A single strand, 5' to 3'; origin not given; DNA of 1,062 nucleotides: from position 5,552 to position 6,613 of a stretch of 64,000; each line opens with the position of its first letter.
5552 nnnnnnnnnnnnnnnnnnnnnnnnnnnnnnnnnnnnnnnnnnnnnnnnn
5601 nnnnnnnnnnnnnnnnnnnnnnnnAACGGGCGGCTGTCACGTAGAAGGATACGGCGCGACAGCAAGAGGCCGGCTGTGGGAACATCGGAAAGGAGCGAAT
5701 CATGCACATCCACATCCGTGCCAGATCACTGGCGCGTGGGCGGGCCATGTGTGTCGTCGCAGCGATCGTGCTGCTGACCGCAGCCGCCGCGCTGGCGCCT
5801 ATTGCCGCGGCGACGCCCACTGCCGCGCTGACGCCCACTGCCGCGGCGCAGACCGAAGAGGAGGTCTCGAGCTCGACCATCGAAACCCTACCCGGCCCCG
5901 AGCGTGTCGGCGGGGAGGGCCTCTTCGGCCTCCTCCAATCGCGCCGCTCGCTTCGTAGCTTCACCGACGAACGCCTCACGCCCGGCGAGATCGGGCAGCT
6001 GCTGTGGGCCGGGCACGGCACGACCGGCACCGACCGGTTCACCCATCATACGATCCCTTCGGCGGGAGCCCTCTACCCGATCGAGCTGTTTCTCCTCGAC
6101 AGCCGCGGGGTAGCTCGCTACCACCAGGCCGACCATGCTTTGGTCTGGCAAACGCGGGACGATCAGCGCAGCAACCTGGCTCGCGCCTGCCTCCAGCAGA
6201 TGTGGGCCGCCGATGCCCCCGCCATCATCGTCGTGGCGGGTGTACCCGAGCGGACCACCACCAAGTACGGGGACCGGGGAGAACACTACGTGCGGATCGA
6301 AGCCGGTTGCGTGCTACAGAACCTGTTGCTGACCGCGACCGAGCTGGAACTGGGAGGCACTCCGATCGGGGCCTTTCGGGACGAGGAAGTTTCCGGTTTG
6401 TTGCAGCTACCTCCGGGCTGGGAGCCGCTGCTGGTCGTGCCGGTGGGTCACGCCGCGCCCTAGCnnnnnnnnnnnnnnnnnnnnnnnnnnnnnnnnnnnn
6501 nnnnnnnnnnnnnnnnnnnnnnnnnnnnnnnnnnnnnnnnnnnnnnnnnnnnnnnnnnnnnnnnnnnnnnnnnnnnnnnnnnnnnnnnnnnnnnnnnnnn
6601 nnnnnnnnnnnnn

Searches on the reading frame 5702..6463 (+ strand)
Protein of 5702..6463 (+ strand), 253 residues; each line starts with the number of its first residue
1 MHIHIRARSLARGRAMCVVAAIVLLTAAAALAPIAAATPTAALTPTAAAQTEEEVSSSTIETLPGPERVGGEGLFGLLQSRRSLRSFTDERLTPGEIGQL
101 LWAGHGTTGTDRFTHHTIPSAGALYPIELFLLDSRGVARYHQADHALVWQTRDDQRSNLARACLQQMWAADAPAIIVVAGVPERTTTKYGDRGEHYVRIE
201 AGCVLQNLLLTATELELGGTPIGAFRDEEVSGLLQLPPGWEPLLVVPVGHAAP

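Call 17: search_protein_families(library=pfam, proteins=[window:5702-6463:+], max_evalue=0.00001)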
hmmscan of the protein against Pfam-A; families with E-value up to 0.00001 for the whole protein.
window:5702-6463:+ (253 aa): 1 family
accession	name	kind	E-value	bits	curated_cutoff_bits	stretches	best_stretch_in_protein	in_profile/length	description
PF00881.29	Nitroreductase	-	7.1e-31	108.1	23.5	1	79-250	2-167/167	Nitroreductase family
